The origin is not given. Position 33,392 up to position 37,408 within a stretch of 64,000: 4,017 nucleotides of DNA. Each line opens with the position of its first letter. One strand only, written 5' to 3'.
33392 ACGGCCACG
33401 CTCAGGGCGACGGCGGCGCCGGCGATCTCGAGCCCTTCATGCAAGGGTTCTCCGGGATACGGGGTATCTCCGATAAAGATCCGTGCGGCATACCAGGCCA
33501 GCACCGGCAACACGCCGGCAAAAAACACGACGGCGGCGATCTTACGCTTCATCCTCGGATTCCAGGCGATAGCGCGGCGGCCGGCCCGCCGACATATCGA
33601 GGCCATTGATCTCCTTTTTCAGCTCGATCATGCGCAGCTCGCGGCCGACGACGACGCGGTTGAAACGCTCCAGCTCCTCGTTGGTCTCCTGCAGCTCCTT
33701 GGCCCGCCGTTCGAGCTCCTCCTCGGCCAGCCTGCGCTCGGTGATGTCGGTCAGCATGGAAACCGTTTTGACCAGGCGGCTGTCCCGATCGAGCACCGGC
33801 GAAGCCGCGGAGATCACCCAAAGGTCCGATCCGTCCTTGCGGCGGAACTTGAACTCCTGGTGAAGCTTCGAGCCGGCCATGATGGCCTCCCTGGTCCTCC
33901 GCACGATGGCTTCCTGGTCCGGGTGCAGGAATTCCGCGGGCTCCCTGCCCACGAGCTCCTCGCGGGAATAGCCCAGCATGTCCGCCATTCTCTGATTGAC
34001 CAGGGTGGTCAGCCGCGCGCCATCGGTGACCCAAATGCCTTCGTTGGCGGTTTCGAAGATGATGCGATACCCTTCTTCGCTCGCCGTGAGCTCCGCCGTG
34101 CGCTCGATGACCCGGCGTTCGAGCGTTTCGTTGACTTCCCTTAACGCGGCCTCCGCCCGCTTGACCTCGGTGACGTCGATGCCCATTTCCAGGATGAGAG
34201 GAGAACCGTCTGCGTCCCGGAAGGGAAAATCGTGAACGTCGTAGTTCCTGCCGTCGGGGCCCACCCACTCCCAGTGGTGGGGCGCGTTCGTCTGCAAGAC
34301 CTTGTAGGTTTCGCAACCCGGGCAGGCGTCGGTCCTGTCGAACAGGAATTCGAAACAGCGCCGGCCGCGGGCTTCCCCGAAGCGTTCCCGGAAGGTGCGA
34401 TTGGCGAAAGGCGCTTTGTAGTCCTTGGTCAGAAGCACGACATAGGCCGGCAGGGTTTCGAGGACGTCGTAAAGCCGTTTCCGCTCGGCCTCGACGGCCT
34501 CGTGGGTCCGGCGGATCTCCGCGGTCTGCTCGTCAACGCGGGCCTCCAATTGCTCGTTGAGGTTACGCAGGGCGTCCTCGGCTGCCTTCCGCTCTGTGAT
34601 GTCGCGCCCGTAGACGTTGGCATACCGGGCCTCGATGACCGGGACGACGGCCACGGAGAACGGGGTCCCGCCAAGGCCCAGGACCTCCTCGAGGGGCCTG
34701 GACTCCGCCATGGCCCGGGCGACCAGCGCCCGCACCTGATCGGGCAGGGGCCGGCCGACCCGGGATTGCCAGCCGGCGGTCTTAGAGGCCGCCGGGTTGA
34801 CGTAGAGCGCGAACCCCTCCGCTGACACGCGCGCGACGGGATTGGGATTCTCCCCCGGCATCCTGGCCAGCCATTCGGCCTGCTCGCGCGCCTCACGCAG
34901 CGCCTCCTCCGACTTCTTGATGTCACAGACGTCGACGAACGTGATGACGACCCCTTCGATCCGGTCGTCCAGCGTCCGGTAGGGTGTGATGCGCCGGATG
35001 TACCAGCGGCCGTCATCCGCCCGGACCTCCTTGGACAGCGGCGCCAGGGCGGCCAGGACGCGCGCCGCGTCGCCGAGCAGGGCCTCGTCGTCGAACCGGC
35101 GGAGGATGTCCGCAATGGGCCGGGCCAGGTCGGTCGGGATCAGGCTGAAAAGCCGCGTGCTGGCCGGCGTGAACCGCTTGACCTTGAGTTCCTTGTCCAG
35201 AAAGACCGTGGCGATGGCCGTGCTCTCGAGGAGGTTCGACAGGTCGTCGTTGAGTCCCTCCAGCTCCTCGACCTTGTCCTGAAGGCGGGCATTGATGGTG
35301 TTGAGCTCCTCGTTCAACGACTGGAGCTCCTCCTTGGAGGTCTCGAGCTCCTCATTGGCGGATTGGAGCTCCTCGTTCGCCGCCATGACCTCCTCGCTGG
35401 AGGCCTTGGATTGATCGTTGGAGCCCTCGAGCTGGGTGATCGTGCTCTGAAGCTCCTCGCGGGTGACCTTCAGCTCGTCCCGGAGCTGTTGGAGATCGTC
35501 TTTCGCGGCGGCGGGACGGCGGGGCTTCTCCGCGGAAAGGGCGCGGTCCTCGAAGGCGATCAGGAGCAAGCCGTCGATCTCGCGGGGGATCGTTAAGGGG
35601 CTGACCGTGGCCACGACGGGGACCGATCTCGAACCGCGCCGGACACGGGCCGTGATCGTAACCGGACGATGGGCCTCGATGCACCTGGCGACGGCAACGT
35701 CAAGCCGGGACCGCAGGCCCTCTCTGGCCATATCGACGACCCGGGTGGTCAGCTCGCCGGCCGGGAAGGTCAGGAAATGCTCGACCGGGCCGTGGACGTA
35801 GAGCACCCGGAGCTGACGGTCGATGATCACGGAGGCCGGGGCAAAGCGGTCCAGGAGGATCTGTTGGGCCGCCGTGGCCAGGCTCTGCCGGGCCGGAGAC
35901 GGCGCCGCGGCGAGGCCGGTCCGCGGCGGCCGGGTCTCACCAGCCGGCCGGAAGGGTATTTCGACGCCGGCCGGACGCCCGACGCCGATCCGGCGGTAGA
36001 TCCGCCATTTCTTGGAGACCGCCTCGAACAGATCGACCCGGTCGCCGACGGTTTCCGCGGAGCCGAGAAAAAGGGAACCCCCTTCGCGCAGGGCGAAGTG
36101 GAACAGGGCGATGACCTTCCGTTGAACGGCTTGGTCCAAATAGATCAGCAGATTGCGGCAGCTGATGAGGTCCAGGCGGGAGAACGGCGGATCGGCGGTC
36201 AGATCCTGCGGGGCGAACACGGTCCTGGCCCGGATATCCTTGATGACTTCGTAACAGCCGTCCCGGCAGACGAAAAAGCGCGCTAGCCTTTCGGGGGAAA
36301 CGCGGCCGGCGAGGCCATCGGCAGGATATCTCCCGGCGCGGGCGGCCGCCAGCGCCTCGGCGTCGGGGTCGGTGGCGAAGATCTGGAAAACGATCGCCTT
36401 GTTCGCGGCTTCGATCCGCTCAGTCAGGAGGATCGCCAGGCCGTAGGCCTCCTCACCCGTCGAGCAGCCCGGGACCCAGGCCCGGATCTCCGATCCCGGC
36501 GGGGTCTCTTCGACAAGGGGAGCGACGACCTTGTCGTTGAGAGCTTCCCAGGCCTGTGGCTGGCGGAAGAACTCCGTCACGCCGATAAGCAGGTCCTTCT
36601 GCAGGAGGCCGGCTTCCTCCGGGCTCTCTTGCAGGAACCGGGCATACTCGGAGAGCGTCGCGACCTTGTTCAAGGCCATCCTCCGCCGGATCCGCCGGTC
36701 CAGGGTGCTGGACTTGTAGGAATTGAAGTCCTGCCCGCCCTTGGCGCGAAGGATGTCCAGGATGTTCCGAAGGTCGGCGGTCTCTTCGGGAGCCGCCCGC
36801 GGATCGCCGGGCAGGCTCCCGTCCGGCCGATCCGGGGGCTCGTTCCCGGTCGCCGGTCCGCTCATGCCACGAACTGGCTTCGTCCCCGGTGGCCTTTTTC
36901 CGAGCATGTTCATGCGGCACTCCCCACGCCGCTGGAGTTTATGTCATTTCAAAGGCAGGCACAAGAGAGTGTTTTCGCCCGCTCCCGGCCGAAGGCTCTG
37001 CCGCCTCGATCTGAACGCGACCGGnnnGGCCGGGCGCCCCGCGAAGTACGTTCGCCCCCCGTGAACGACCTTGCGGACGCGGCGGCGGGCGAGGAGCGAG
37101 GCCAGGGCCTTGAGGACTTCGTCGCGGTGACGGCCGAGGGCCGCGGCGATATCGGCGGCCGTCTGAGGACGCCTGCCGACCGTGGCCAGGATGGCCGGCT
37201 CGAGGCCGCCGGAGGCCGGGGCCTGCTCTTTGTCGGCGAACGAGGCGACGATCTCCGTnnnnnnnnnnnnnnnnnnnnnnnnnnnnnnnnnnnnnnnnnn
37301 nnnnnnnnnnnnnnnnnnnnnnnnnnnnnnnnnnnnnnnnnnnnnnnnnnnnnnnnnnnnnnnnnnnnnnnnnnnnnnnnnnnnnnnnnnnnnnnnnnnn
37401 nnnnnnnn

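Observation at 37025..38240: Cys-rich 67-aa protein translationally coupled (TGATG) to a radical SAM enzyme, embedded in the preQ1 biosynthesis neighbourhood.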

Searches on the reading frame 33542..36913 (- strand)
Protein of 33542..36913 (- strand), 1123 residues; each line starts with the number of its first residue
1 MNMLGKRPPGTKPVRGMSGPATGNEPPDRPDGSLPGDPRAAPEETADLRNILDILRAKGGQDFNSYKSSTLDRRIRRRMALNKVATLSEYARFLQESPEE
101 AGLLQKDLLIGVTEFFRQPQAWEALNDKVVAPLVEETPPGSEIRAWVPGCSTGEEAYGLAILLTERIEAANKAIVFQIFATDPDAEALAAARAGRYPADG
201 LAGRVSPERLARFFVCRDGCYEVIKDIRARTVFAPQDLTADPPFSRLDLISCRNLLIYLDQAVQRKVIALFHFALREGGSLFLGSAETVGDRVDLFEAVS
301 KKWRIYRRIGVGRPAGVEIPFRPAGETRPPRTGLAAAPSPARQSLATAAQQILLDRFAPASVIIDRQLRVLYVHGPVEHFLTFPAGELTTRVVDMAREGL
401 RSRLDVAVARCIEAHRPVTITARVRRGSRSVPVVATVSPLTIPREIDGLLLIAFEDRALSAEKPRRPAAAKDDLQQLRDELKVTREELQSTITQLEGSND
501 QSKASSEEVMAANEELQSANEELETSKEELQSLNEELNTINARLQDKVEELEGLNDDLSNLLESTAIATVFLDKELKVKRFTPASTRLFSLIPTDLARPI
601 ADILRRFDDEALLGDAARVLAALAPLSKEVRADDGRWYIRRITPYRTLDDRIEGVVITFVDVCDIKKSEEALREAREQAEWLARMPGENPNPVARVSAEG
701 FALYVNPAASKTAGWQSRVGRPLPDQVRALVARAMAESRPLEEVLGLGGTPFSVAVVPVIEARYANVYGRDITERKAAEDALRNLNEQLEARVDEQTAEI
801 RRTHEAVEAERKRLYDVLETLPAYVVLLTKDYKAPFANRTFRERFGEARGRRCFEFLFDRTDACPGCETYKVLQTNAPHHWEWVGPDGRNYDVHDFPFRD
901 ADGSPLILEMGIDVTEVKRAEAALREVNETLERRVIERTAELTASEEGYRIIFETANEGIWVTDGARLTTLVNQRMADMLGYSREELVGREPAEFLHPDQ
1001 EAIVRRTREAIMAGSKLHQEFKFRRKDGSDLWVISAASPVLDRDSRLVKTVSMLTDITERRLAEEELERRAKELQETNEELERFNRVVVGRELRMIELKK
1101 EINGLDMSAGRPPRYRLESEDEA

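Call 3: search_protein_families(library=pfam, proteins=[window:33542-36913:-], max_evalue=0.01)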
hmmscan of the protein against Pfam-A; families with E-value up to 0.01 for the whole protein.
window:33542-36913:- (1123 aa): 12 families
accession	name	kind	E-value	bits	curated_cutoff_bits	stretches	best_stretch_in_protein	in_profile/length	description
PF01739.24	CheR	-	4.3e-47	160.5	27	1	112-304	2-194/195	CheR methyltransferase, SAM binding domain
PF08448.16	PAS_4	-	4.9e-33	114.1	23.1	3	954-1061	2-109/110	PAS fold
PF13596.12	PAS_10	-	7.2e-32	110.6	22.1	1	558-662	1-105/106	PAS domain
PF13426.13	PAS_9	-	1.2e-22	80.5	27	1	958-1059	2-103/103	PAS domain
PF00989.32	PAS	-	8.6e-22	77.7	22.6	1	949-1057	3-113/113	PAS fold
PF08447.18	PAS_3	-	6.8e-16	58.8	25.6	1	971-1052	3-87/89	PAS fold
PF03705.20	CheR_N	-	2.4e-13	50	27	1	46-98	1-53/53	CheR methyltransferase, all-alpha domain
PF13188.13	PAS_8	-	8.1e-12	45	21.8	1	949-1001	3-55/65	PAS domain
PF10473.14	CENP-F_leu_zip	-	0.002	18.7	34.5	1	469-565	21-113/140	Leucine-rich repeats of kinetochore protein Cenp-F/LEK1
PF12860.13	PAS_7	-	0.0039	17.8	27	0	954-1064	2-114/115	PAS fold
PF07889.17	DUF1664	-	0.0052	17.3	34.6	1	472-545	48-118/124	Protein of unknown function (DUF1664)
PF12325.13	TMF_TATA_bd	-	0.0063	17.1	29.1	1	482-561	25-104/115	TATA element modulatory factor 1 TATA binding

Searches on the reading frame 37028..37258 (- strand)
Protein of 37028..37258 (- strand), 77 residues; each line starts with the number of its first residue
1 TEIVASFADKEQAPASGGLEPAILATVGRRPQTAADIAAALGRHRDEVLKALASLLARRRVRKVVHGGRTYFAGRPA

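Call 32: search_protein_families(library=pfam, proteins=[window:37028-37258:-], max_evalue=0.05)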
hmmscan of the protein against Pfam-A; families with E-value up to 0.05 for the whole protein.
window:37028-37258:- (77 aa): 5 families
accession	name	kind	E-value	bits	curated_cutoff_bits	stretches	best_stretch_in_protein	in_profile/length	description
PF12802.13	MarR_2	-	0.0019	18.7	27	1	21-64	8-53/61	MarR family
PF17782.7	DprA_WH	-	0.0034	17.8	22.9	1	11-55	5-49/61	DprA winged helix domain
PF01978.25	TrmB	-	0.0099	16.2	25.6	1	27-71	18-62/68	Sugar-specific transcriptional regulator TrmB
PF13463.12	HTH_27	-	0.011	16.4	22.2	1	19-61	4-48/68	Winged helix DNA-binding domain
PF12840.13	HTH_20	-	0.047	14.1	27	0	22-51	8-38/51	Helix-turn-helix domain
